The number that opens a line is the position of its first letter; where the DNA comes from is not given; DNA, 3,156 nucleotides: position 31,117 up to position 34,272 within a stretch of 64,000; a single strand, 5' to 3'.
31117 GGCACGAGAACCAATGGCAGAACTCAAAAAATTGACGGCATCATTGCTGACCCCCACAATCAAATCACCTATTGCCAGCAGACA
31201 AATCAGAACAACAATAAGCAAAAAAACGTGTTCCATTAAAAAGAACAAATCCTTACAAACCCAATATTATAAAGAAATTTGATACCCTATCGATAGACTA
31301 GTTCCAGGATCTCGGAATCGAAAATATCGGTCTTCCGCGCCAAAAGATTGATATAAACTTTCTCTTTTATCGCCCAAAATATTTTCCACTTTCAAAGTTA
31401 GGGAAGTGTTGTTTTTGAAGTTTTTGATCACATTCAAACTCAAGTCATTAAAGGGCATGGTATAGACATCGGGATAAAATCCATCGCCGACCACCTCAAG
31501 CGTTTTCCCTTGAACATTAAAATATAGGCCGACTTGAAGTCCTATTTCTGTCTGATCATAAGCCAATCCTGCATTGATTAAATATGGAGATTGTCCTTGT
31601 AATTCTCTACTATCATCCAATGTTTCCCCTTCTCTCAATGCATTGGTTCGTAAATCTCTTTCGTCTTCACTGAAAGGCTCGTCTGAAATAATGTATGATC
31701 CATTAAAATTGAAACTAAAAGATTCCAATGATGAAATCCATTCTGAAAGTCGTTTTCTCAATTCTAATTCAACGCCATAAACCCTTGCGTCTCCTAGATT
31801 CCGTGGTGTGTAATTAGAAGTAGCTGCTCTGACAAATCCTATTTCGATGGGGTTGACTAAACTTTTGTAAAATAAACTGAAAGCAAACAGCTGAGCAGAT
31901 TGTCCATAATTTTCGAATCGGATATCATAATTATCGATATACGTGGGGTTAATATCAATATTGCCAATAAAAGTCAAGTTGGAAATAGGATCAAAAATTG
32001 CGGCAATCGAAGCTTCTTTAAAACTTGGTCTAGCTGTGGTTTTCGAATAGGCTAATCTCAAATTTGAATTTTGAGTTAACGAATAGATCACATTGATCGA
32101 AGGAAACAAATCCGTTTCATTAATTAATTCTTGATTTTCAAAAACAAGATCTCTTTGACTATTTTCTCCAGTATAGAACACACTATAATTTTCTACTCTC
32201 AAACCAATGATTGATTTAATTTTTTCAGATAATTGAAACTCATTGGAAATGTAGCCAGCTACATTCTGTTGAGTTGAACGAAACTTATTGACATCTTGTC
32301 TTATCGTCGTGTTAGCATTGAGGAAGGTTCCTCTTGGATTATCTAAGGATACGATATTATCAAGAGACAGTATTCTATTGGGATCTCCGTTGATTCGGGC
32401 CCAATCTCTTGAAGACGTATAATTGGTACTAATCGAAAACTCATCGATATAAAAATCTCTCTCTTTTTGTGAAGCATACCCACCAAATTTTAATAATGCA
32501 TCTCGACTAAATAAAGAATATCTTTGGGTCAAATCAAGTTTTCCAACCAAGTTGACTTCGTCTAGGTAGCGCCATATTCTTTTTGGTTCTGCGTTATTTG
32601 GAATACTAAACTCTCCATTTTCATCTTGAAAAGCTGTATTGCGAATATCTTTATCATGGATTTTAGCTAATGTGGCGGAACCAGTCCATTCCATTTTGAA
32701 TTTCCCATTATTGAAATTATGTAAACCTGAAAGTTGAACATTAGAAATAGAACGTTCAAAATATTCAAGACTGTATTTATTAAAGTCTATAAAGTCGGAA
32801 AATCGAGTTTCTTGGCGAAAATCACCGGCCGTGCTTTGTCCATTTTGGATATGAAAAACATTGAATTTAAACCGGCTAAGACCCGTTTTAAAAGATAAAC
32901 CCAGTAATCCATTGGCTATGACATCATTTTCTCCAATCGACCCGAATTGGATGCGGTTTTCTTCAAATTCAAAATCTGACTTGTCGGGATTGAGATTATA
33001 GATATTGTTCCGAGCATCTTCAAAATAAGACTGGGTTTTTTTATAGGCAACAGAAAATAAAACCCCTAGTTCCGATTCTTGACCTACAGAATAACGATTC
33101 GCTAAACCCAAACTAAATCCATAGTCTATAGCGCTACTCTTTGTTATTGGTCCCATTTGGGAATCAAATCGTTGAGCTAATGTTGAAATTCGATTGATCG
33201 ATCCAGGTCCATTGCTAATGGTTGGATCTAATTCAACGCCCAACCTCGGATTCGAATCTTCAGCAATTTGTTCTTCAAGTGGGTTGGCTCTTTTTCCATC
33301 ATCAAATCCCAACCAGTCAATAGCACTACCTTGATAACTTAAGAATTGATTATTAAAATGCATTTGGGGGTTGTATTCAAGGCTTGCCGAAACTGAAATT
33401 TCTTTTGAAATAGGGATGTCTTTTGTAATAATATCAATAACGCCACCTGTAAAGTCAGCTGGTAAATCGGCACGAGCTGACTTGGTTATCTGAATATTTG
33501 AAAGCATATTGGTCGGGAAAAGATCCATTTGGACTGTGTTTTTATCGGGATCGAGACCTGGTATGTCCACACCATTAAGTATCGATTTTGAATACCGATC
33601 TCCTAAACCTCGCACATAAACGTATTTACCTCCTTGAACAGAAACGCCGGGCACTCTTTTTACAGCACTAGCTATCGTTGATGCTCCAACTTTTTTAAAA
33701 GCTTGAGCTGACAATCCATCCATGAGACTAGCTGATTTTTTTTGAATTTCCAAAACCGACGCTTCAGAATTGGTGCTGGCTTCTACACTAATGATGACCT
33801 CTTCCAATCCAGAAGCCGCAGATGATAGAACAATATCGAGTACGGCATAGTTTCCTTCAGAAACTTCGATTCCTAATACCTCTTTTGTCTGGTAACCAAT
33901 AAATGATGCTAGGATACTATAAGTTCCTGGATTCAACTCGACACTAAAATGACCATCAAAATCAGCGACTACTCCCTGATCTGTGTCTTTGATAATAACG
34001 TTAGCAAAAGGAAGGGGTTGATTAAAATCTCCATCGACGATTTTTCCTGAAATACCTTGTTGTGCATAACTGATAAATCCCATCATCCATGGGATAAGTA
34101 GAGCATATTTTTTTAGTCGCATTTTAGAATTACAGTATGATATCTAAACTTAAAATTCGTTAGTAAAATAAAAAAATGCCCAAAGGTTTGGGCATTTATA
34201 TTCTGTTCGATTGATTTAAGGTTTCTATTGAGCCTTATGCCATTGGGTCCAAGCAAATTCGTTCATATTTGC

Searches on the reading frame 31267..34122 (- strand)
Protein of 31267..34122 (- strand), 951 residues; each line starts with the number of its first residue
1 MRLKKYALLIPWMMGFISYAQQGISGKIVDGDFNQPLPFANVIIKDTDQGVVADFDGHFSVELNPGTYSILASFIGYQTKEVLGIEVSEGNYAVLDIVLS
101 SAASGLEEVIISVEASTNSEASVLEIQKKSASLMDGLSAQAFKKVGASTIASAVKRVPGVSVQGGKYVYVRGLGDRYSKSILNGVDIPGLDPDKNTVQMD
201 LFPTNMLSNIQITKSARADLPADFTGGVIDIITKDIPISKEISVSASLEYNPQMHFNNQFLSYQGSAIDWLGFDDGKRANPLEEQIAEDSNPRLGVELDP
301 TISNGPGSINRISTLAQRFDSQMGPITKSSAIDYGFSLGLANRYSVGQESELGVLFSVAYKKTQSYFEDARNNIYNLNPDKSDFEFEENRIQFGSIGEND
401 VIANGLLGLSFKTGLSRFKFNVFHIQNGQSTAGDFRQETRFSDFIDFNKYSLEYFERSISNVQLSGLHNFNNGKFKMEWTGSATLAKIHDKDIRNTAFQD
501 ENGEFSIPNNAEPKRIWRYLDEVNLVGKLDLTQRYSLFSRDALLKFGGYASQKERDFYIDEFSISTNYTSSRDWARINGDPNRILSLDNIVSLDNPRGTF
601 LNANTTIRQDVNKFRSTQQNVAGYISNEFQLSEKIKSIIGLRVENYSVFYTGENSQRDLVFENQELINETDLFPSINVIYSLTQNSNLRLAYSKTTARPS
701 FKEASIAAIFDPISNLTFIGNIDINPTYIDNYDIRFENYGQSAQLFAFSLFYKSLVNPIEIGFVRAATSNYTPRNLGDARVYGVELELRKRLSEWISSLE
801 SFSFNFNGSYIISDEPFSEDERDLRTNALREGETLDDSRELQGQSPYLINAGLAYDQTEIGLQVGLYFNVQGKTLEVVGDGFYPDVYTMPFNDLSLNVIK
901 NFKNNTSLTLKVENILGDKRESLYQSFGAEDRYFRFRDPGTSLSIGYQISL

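Call 88: search_protein_families(library=pfam, proteins=[window:31267-34122:-], max_evalue=0.001)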
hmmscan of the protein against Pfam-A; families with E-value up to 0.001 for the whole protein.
window:31267-34122:- (951 aa): 4 families
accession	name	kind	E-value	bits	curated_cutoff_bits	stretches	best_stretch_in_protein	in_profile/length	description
PF00593.30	TonB_dep_Rec_b-barrel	-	4.1e-28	99.8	27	1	519-915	71-436/436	TonB dependent receptor-like, beta-barrel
PF13715.12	CarbopepD_reg_2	-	7.6e-20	71.2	32.2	1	24-111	1-88/88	CarboxypepD_reg-like domain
PF13620.12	CarboxypepD_reg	-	3.8e-15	56.4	32.3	1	24-100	2-82/82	Carboxypeptidase regulatory-like domain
PF07715.20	Plug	-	2e-11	44.8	23.9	1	133-228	8-107/107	TonB-dependent Receptor Plug Domain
